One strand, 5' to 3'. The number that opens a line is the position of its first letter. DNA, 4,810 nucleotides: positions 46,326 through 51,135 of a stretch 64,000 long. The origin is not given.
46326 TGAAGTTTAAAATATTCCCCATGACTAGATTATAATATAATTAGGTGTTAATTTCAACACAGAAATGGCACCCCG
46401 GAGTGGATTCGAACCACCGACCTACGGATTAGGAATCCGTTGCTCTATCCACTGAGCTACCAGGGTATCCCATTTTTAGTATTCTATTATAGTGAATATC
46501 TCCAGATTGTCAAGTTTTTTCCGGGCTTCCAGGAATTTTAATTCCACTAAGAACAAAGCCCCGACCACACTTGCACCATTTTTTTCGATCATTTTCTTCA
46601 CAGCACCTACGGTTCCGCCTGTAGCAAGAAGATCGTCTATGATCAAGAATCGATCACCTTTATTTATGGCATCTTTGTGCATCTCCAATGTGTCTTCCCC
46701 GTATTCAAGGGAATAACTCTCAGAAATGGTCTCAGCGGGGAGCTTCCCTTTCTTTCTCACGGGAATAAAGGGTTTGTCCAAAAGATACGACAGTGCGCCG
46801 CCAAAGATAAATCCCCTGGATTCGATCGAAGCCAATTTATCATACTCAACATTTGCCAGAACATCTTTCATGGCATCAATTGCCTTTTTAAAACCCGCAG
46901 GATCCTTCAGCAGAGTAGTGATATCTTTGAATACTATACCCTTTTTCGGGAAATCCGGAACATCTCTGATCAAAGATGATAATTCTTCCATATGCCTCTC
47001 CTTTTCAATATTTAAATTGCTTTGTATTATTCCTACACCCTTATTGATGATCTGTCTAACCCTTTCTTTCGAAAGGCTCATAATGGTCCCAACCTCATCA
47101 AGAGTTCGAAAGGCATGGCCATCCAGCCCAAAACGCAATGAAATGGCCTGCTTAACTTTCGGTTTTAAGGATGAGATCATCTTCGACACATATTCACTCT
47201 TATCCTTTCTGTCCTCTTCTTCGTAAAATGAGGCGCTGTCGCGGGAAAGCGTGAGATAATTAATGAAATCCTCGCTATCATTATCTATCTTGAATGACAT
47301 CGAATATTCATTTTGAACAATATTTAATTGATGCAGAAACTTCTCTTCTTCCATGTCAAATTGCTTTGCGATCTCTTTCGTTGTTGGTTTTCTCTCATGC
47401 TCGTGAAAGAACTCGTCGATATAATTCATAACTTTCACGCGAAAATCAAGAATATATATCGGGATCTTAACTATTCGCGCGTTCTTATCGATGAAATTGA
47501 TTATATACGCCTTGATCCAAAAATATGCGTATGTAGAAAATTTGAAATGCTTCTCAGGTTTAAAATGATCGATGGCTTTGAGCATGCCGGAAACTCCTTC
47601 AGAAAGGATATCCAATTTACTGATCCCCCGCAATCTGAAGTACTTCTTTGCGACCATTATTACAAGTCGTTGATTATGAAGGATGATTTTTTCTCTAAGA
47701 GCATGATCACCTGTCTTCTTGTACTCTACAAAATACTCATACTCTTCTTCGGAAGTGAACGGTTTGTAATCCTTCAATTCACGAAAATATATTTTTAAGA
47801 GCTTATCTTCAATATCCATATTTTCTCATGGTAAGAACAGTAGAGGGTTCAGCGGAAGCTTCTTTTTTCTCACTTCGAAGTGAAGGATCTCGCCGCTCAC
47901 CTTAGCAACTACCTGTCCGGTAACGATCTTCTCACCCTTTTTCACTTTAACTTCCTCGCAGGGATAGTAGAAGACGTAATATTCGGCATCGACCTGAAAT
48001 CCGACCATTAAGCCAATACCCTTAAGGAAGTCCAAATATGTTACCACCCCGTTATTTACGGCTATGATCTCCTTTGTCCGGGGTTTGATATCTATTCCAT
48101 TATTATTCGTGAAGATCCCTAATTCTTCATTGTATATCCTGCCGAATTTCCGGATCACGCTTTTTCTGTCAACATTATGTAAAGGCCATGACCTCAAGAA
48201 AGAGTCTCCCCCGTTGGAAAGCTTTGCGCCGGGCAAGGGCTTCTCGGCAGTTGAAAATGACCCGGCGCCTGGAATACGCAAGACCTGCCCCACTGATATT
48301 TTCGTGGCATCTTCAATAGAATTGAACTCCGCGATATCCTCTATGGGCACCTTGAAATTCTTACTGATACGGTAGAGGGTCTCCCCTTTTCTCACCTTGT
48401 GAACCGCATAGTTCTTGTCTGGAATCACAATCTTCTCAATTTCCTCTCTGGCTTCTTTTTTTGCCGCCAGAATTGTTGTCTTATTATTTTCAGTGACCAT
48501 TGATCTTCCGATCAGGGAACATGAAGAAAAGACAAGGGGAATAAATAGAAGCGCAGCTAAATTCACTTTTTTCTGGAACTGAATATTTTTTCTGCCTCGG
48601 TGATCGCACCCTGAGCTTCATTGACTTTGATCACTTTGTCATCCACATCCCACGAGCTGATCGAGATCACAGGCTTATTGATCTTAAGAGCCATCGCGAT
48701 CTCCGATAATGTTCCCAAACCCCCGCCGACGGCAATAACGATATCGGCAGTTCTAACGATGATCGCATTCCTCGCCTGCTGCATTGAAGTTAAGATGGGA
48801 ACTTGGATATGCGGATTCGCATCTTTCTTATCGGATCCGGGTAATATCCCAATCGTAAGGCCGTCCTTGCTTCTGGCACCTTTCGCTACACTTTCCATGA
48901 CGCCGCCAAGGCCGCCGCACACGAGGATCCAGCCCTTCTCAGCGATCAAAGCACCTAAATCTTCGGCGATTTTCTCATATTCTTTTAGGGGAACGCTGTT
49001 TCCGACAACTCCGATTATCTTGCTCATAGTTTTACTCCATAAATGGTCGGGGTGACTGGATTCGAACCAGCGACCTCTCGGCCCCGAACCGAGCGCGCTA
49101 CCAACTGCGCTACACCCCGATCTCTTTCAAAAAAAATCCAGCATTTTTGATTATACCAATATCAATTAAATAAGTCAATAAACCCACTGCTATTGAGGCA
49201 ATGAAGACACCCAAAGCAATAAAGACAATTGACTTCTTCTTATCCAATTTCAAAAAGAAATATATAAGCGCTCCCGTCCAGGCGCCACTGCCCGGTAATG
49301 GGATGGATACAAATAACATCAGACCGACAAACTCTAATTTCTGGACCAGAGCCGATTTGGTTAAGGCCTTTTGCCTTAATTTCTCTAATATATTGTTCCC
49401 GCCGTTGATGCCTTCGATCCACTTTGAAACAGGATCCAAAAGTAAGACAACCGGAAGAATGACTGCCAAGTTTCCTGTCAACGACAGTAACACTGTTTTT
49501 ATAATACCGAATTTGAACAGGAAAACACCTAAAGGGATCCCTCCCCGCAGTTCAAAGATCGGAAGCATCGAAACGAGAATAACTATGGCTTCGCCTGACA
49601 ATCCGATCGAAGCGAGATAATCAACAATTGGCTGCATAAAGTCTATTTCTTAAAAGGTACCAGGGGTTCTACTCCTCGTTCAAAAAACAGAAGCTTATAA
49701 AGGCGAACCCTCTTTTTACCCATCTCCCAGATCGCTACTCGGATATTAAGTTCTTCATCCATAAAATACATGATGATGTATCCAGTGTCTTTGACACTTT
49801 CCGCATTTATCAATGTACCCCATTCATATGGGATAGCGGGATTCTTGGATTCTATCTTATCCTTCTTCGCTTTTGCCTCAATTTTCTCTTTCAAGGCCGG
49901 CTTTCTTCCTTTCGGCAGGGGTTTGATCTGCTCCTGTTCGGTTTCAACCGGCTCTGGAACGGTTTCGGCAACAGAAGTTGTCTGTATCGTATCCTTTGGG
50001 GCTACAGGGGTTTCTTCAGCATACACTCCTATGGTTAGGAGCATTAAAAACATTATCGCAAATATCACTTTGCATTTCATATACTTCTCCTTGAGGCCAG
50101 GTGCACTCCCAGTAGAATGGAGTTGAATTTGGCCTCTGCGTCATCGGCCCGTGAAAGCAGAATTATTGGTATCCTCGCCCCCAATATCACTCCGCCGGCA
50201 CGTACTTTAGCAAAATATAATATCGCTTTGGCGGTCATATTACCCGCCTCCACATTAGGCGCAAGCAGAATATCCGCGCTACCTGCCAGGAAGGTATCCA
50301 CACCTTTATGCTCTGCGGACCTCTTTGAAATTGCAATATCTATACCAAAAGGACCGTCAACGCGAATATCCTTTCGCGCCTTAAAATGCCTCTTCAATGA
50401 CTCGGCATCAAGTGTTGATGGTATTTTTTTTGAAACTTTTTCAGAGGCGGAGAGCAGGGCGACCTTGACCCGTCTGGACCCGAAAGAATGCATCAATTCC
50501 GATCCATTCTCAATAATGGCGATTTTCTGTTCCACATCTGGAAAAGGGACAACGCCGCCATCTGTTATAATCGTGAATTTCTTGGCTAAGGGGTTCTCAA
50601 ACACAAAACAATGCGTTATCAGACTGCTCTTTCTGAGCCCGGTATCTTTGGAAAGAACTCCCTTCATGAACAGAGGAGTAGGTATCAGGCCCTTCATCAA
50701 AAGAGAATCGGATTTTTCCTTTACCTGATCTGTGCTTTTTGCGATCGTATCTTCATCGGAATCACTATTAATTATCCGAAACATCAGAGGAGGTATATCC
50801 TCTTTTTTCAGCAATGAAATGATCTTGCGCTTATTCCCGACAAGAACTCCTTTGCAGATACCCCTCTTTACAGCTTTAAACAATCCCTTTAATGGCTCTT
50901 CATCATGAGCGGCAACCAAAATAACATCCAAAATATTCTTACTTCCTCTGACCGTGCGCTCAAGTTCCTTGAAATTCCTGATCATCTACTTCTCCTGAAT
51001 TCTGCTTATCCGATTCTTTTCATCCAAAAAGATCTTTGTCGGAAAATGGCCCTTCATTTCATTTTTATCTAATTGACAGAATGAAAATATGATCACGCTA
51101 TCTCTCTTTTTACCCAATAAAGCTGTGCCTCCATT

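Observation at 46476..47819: Sigma-70-family factor and adenine phosphoribosyltransferase fused in one 447-aa frame, with a strong internal SD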

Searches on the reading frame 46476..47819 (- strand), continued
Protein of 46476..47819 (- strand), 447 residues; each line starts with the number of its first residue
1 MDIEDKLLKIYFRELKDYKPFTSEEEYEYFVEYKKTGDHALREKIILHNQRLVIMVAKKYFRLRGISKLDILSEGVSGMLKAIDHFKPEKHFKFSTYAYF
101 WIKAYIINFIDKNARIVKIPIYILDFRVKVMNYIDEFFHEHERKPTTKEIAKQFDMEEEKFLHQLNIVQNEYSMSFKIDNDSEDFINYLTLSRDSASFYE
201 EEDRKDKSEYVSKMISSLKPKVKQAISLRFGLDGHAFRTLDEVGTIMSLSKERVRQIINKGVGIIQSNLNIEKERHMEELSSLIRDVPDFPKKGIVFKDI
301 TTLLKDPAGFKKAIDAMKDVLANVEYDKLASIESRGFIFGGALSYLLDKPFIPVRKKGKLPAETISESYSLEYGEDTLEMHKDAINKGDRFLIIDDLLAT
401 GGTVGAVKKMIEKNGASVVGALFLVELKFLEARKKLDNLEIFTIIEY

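Call 74: predict_structure(alignment_id=A5)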
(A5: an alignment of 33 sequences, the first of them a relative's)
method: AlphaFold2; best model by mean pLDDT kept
length: 494 residues; sequences in the alignment: 33
mean_pLDDT: 78.7   pTM: 0.40
mean pLDDT of the five models: 78.7, 77.6, 77.5, 76.7, 75.8
residues with pLDDT >= 90: 170; 70-90: 210; 50-70: 42; < 50: 72
segments of 3 or more residues with pLDDT < 50: 1-41, 206-226, 316-321
pLDDT, mean of each block of 10 residues (from residue 1): 34 35 35 38 75 83 91 92 90 78 87 92 85 89 68 66 81 82 83 78 54 40 46 69 79 87 71 81 90 90 76 51 78 79 88 90 93 95 96 97 93 86 96 97 93 96 96 91 92 85
secondary structure, 60 per line:
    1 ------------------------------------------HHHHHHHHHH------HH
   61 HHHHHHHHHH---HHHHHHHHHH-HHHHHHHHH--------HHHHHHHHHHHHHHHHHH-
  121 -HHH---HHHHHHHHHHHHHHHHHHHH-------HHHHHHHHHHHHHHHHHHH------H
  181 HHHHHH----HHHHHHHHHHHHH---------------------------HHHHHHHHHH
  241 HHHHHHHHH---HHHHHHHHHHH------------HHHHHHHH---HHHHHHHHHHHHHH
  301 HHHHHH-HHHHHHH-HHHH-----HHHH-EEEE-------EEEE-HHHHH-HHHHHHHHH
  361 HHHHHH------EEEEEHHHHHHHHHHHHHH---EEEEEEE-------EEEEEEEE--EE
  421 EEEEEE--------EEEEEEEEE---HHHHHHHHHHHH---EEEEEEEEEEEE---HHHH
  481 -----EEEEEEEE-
elements in order: H43-52 H59-70 H74-83 H85-93 H102-119 H128-147 H155-173 H180-186 H191-203 H231-249 H253-263 H276-283 H287-306 H308-314 H316-319 H325-328 E330-333 E341-344 H346-350 H352-366 E373-377 H378-391 E395-401 E409-416 E419-426 E435-443 H447-458 E462-473 H477-480 E486-493

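Call 75: list_cluster_members(proteins=[P0001, P0013, P0004])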
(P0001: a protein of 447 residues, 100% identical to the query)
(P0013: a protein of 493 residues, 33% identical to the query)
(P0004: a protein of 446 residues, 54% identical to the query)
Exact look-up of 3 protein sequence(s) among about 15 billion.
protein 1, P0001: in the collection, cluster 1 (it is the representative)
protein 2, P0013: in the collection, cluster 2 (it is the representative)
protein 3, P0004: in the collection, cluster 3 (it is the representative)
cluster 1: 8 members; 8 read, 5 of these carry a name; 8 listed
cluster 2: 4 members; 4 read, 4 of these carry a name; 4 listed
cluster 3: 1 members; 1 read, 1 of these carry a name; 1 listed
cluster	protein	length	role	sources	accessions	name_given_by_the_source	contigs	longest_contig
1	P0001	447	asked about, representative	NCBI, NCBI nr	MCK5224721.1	adenine phosphoribosyltransferase [Candidatus Calescamantes bacterium]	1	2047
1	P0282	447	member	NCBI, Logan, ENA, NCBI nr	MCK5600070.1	adenine phosphoribosyltransferase [bacterium]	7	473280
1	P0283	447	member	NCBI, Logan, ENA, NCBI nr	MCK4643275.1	adenine phosphoribosyltransferase [bacterium]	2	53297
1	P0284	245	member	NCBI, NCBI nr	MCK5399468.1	sigma-70 family RNA polymerase sigma factor, partial [bacterium] | sigma-70 family RNA polymerase sigma factor [bacterium]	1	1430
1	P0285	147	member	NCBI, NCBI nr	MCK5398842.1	adenine phosphoribosyltransferase, partial [bacterium] | adenine phosphoribosyltransferase [bacterium]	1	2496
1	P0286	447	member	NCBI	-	-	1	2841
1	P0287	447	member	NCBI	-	-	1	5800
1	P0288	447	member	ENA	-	-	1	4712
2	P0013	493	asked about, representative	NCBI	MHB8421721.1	MAG: adenine phosphoribosyltransferase [Leptospirales bacterium]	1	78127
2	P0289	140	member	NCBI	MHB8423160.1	MAG: adenine phosphoribosyltransferase, partial [Leptospirales bacterium]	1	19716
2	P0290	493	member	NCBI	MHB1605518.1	MAG: adenine phosphoribosyltransferase [Leptospirales bacterium]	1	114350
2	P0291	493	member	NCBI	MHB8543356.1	MAG: adenine phosphoribosyltransferase [Leptospirales bacterium]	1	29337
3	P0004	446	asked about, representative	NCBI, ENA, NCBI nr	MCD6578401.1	adenine phosphoribosyltransferase [bacterium]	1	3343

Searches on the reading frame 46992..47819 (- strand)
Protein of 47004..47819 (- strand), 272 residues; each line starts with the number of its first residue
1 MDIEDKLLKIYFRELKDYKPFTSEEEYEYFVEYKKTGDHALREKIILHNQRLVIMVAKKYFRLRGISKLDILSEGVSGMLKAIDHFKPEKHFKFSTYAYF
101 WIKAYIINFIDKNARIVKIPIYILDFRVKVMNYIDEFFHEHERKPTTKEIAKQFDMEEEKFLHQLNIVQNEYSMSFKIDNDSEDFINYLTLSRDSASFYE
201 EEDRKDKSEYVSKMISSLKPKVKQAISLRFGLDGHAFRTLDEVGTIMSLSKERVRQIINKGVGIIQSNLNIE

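Call 29: find_homologous_proteins(query=window:47004-47819:-, max_evalue=0.00001)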
Query seq(272 aa) (272 aa): 15 proteins with E <= 0.00001 among 397 candidates.
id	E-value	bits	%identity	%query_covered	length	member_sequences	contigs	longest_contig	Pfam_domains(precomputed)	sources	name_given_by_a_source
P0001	4.5e-170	582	100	100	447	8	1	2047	PF00156.34,PF04545.23,PF04542.21,PF04539.23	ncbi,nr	ncbi:adenine phosphoribosyltransferase [Candidatus Calescamantes bacterium]|nr:adenine phosphoribosy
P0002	6.1e-89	316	56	100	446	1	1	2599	PF00156.34,PF04542.21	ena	-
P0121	1.2e-36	145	34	97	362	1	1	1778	PF04545.23,PF00140.26,PF04542.21,PF04539.23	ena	-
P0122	5.8e-29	120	32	96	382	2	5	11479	PF04545.23,PF04542.21,PF04539.23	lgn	-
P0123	7.0e-29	119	32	92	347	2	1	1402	PF04545.23,PF00140.26,PF04542.21,PF04539.23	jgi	-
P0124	1.4e-26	112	35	93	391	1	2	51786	PF04545.23,PF04542.21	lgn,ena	-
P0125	2.3e-25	108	30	95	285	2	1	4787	PF04545.23,PF04542.21,PF04539.23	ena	-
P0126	5.1e-21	94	29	99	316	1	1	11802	PF04545.23,PF00140.26,PF04542.21,PF04539.23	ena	-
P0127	1.1e-16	79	37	46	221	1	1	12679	PF04545.23,PF04542.21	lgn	-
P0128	1.6e-16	79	40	38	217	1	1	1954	PF04545.23,PF04542.21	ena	-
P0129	5.3e-16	77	26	96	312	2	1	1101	PF04545.23,PF00140.26,PF04542.21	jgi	jgi:RNA polymerase sigma-32 factor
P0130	7.2e-16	77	28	92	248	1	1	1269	PF13518.13,PF04545.23,PF04542.21,PF08281.19,PF04539.23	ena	-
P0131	1.4e-15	76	29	81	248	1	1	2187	PF04542.21,PF04539.23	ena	-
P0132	3.8e-15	74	29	63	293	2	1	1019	PF00140.26,PF04542.21,PF04539.23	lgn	-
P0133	5.1e-11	61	23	96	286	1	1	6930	PF04545.23,PF04542.21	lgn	-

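Call 54: find_related_loci(query=A4, collection=metagenome_contigs, flank=3000)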
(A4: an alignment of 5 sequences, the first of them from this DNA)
Query A4 (276 aa) in metagenome_contigs; peptide patterns used: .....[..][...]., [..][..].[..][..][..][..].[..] (x = any residue, [..] = any of these).
600 stretches matched a pattern (row limit reached: there are more); 590 encode a relative of the query (tblastn E <= 1e-3); the best 80 are kept; 80 distinct loci.
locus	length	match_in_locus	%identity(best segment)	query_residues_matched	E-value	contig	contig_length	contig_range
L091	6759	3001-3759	36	1-257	4e-42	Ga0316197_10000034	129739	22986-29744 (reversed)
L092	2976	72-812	36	7-257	3e-41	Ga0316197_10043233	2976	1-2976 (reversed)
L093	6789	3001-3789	33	1-262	1e-40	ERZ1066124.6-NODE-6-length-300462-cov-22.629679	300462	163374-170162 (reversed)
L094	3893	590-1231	35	42-257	2e-39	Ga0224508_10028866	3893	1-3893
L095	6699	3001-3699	37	33-267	2e-38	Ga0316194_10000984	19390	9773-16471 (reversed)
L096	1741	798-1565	32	9-262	1e-37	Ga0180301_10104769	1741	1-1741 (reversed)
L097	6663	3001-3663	34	42-262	5e-37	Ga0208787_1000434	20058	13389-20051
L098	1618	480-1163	35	38-267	2e-37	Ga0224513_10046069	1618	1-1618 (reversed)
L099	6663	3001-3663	33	42-262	2e-36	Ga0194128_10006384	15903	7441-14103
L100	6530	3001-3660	32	42-263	3e-36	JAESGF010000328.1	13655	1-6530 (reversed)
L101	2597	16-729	32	20-257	3e-36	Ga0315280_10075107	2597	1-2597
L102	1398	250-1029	31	16-270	7e-37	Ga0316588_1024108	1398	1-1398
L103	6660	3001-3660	29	42-262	6e-36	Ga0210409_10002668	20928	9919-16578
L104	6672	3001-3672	33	39-262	2e-35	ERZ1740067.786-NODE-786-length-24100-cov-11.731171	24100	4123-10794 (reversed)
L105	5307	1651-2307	33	42-262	8e-36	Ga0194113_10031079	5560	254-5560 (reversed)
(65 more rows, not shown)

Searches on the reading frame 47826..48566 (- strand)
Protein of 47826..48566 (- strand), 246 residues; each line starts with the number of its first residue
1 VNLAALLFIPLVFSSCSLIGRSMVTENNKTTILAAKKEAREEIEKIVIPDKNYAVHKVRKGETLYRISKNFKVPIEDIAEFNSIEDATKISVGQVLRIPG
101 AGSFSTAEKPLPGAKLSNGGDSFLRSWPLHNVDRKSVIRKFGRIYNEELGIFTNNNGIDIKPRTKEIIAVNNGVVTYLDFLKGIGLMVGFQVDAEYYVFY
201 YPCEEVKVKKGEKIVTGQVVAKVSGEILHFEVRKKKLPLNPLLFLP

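Call 38: search_protein_families(library=pfam, proteins=[window:47826-48566:-], max_evalue=0.001)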
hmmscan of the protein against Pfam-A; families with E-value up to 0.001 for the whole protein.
window:47826-48566:- (246 aa): 2 families
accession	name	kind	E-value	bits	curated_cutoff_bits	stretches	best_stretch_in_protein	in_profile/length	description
PF01551.29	Peptidase_M23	-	7.9e-15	55.3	28.7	1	154-241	2-96/96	Peptidase family M23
PF01476.26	LysM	-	8.9e-14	51.6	20.9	1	56-99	1-43/43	LysM domain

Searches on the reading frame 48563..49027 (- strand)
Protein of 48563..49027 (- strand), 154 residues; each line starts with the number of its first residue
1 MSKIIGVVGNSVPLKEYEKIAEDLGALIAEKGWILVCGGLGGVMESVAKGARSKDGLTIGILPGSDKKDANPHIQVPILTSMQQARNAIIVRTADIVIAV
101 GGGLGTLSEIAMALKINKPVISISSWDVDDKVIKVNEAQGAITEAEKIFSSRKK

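Call 38: search_protein_families(library=pfam, proteins=[window:48563-49027:-], max_evalue=0.001)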
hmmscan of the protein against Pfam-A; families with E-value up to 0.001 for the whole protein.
window:48563-49027:- (154 aa): 3 families
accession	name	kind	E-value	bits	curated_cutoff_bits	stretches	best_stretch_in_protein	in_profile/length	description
PF18306.6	LDcluster4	-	1.7e-46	158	26.3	1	4-145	3-144/151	SLOG cluster4 family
PF03641.19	Lysine_decarbox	-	9.3e-08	32.8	27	1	44-115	1-74/131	Possible lysine decarboxylase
PF02481.21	DNA_processg_A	-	1e-05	25.3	29.6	1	3-90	45-131/212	DNA recombination-mediator protein A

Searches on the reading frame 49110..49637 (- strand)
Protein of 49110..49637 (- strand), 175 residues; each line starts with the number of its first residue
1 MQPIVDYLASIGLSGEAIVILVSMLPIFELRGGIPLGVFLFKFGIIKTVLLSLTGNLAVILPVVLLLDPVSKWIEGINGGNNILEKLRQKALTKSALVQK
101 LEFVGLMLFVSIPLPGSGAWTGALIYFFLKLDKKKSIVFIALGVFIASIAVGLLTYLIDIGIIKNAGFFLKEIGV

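Call 38: search_protein_families(library=pfam, proteins=[window:49110-49637:-], max_evalue=0.001)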
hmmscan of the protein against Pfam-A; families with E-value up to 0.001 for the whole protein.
window:49110-49637:- (175 aa): 1 family
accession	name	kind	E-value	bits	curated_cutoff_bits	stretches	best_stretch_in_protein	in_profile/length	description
PF06695.16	Sm_multidrug_ex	-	3e-32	112.2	30.7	1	29-149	1-120/121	Putative small multi-drug export protein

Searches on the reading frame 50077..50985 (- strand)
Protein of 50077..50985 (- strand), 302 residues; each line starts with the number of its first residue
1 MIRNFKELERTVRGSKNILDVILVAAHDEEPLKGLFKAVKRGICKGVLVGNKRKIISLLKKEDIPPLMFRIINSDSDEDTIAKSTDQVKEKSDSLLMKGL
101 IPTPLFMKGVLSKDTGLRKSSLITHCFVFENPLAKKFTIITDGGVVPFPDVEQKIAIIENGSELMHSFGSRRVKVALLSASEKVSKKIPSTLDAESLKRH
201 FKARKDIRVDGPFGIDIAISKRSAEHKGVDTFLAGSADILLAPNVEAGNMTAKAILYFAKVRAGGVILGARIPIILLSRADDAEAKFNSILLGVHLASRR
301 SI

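Call 38: search_protein_families(library=pfam, proteins=[window:50077-50985:-], max_evalue=0.001)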
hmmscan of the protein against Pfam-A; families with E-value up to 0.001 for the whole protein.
window:50077-50985:- (302 aa): 1 family
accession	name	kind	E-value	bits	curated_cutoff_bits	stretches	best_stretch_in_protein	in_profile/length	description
PF01515.24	PTA_PTB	-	3.9e-38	132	24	1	96-292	120-317/319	Phosphate acetyl/butaryl transferase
